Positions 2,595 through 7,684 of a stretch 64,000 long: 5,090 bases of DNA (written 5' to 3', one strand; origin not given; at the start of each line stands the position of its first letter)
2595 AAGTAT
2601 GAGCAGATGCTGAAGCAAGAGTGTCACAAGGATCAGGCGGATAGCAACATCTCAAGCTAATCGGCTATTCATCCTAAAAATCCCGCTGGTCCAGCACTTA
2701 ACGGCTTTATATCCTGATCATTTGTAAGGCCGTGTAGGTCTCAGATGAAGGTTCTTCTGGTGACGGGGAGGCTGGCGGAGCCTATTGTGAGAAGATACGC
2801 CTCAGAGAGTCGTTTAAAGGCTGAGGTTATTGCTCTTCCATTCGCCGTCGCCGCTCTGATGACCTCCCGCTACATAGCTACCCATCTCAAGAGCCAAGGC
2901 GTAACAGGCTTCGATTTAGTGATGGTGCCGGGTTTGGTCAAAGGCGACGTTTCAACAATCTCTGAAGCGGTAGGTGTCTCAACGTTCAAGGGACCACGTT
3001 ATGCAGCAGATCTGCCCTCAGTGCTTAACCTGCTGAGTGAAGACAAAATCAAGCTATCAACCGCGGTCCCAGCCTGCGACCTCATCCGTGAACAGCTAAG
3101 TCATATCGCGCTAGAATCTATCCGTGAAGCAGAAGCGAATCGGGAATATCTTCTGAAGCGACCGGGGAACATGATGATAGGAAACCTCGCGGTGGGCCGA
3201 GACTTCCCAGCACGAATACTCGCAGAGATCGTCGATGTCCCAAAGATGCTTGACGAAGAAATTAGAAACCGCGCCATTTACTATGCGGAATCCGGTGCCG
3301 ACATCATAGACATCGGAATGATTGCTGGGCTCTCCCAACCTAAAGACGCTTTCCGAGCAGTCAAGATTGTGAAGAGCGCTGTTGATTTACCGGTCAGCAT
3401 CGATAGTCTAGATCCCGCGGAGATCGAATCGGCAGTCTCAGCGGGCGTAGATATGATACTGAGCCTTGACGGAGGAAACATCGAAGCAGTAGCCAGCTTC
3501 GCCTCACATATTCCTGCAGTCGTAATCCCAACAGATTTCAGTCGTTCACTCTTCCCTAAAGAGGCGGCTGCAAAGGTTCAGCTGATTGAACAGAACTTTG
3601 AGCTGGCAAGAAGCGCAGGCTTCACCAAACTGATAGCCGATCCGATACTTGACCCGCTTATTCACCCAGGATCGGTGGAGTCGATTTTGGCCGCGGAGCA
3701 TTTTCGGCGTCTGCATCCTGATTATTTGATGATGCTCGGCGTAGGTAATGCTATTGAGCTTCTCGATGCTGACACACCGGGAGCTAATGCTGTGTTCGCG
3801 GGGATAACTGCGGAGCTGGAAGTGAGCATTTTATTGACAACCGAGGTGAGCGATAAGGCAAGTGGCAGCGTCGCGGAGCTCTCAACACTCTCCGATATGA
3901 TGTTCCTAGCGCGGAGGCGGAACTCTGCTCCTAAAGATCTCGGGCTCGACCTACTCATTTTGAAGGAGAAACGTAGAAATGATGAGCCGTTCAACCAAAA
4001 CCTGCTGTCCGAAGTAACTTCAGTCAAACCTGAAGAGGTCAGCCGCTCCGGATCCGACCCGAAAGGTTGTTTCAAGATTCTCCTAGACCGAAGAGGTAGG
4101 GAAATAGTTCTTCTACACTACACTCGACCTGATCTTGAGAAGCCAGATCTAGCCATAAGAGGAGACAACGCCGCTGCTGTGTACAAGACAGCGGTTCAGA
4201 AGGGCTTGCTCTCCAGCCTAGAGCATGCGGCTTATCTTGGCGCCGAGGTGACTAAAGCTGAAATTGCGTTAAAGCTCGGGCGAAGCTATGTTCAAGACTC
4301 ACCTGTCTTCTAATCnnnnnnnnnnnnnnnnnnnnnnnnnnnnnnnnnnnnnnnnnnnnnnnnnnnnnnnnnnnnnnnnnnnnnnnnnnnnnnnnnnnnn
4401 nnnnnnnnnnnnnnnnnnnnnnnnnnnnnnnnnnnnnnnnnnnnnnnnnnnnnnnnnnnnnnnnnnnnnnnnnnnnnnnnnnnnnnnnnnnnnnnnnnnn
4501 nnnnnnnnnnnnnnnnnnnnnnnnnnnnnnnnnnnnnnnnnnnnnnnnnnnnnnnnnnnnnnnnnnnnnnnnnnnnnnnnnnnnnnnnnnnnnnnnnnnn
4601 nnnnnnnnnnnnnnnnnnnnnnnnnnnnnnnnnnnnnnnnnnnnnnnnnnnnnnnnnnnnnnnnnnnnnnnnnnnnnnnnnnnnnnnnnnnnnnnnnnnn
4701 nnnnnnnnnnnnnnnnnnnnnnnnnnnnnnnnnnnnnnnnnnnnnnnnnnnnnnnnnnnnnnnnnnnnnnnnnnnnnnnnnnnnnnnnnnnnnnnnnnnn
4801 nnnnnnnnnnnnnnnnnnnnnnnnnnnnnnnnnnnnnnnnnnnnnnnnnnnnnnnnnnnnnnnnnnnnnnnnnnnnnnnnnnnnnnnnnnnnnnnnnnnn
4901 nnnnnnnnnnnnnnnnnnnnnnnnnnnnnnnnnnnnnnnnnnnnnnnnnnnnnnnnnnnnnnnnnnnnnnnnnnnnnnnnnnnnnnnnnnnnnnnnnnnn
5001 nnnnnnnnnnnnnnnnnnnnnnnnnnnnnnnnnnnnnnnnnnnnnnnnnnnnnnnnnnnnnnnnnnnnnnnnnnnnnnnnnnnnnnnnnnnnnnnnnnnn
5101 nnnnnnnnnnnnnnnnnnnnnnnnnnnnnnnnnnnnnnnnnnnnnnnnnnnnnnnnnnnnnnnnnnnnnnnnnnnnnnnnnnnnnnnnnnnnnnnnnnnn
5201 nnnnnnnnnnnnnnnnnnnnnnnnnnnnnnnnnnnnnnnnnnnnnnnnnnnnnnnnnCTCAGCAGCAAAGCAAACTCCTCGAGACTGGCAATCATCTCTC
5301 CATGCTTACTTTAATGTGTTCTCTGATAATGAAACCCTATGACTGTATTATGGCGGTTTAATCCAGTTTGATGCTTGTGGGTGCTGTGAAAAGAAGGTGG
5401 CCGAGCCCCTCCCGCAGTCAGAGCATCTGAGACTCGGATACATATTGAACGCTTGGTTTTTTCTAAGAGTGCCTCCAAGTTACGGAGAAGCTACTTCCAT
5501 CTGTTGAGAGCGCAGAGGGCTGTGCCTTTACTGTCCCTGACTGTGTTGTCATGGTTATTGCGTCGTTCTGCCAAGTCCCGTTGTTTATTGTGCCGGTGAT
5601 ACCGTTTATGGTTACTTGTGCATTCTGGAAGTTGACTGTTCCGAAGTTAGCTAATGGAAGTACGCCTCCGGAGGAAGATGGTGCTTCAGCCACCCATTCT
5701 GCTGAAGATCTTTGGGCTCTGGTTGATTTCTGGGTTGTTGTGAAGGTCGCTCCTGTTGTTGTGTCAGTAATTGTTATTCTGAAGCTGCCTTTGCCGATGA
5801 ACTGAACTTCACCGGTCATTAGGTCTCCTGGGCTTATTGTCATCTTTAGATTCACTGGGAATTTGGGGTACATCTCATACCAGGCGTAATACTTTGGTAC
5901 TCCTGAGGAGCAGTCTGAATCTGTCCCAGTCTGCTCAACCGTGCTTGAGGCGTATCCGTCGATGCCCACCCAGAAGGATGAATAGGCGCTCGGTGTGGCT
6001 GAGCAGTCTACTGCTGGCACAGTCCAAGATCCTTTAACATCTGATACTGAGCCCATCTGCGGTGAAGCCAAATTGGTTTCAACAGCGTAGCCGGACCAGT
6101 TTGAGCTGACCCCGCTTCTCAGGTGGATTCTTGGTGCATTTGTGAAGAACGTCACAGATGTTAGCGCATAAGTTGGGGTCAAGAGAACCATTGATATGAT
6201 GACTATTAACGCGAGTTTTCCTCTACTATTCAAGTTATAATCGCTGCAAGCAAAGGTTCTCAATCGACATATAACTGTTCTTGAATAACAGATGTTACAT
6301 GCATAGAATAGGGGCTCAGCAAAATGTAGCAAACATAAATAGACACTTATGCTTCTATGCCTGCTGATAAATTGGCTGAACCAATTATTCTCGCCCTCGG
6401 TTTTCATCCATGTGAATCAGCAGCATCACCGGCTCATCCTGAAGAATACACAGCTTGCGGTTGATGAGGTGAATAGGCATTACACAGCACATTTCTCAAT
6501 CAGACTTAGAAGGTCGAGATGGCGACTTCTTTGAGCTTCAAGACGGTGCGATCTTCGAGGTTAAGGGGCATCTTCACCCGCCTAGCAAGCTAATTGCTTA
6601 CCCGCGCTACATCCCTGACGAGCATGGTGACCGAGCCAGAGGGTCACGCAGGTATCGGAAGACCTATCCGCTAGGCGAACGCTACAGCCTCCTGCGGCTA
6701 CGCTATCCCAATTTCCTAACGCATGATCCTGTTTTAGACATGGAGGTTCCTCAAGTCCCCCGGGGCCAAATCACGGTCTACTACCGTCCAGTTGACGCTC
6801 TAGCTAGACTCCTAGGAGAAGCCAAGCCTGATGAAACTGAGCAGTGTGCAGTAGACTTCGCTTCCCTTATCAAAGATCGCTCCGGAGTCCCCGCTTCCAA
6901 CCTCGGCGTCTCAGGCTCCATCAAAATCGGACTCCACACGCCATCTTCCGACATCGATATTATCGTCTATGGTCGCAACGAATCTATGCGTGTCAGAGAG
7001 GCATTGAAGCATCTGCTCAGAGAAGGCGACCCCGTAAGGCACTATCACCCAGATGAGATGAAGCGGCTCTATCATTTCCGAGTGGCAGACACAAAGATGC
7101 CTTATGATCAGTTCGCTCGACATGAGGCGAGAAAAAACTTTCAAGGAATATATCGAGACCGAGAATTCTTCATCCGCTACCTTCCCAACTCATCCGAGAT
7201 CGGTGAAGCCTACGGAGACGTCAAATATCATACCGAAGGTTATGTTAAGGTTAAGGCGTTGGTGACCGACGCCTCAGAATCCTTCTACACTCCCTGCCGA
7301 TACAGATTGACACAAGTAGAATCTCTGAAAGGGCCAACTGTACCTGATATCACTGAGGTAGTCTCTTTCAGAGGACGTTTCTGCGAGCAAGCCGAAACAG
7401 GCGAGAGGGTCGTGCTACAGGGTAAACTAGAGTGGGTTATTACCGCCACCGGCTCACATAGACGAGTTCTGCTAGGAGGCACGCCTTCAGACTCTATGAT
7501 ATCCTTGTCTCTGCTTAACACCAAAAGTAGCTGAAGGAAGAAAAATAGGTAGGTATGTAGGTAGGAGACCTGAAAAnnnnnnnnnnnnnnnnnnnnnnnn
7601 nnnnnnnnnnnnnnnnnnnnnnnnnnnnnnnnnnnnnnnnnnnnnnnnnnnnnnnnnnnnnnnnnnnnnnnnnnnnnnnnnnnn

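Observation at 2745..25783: Self-contained H4MPT/methanofuran C1 island (enzymes plus both cofactor pathways) in a Cdv-type archaeon, without mcr/mtr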

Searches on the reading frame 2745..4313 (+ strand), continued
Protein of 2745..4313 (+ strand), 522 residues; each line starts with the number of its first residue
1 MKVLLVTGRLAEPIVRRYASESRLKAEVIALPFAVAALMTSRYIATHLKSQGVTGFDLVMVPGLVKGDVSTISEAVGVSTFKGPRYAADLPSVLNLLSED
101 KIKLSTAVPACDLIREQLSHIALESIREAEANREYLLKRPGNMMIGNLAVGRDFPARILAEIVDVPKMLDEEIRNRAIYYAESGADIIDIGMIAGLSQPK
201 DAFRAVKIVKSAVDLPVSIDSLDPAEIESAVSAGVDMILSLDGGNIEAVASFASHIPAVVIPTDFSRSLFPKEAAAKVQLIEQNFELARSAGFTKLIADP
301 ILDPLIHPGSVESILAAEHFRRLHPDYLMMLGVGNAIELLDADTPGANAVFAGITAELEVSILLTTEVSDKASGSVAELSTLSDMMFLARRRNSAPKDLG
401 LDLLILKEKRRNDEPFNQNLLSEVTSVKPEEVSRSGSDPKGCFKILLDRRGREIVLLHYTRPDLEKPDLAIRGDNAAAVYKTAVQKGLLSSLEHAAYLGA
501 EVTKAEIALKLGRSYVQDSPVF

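Call 64: find_encoding_contigs(protein=P0131, flank=10000, max_places=1)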
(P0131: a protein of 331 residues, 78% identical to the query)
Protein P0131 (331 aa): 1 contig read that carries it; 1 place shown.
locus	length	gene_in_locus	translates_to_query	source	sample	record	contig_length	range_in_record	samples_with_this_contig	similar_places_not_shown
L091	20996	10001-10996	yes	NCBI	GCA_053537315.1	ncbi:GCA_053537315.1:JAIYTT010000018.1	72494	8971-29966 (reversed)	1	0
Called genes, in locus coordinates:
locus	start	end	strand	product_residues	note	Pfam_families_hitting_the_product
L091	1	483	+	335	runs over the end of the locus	PF00291:PALP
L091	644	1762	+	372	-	PF01883:FeS_assembly_P, PF10609:ParA, PF13614:AAA_31 (weak), PF01656:CbiA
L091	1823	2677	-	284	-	PF01256:Carb_kinase, PF08543:Phos_pyr_kin (weak), PF02110:HK (weak)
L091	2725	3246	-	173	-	PF00156:Pribosyltran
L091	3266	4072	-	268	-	PF01048:PNP_UDP_1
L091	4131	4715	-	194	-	-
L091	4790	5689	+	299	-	PF02007:MtrH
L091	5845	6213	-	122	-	-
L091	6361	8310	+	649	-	PF00111:Fer2 (weak), PF17651:Raco_middle, PF14574:RACo_C_ter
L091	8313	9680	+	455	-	PF00202:Aminotran_3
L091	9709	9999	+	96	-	-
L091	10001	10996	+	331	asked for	PF00296:Bac_luciferase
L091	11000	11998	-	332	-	PF01874:CitG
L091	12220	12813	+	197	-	PF04289:DUF447_N, PF20766:DUF447_C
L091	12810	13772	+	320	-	PF00288:GHMP_kinases_N, PF08544:GHMP_kinases_C (faint)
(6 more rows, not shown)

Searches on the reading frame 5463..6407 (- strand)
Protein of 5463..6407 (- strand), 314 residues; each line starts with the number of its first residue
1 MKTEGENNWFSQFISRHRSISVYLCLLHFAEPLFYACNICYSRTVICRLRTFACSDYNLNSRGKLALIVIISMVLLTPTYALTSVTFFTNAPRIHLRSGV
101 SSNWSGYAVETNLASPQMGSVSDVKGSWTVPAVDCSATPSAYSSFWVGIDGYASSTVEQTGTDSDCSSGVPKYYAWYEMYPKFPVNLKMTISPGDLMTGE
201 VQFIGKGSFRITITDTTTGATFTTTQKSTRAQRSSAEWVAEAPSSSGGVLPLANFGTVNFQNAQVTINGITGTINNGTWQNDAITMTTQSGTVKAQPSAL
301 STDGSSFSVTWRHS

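Call 3: search_protein_families(library=pfam, proteins=[window:5463-6407:-])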
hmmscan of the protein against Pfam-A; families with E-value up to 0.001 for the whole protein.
window:5463-6407:- (314 aa): 1 family
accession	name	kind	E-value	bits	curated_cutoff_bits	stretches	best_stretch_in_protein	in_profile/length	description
PF01828.24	Peptidase_A4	-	4.9e-36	124.5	22.3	1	102-302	1-199/206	Peptidase A4 family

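Call 60: search_protein_families(library=ncbifam, proteins=[window:5463-6407:-], max_evalue=0.00001)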
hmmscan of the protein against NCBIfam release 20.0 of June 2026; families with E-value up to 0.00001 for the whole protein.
window:5463-6407:- (314 aa): 0 families

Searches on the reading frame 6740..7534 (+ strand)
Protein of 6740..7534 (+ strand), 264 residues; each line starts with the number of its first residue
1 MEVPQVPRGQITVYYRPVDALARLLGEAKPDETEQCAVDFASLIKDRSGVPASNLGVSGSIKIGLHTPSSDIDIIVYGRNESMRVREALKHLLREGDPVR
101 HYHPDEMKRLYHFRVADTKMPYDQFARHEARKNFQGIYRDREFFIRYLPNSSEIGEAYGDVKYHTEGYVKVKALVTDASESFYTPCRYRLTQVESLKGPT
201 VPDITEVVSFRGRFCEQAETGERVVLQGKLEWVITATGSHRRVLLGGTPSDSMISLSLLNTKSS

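Call 3: search_protein_families(library=pfam, proteins=[window:6740-7534:+])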
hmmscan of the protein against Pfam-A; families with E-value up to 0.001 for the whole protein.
window:6740-7534:+ (264 aa): 1 family
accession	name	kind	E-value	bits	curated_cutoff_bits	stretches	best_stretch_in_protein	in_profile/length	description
PF01909.29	NTP_transf_2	-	5e-06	27.3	21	1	53-91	15-56/93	Nucleotidyltransferase domain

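Call 6: search_protein_families(library=ncbifam, proteins=[window:6740-7534:+])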
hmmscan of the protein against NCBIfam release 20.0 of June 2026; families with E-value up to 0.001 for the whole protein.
window:6740-7534:+ (264 aa): 0 families

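Call 53: search_solved_structures(query=window:6740-7534:+, max_evalue=1)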
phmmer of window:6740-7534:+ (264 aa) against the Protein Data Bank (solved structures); distinct sequences matched with E-value up to 1: 1.
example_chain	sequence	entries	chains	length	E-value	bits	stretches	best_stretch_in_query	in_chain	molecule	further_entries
9rd5_H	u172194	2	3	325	0.5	12.8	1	101-166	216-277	Core-binding (CB) domain-containing protein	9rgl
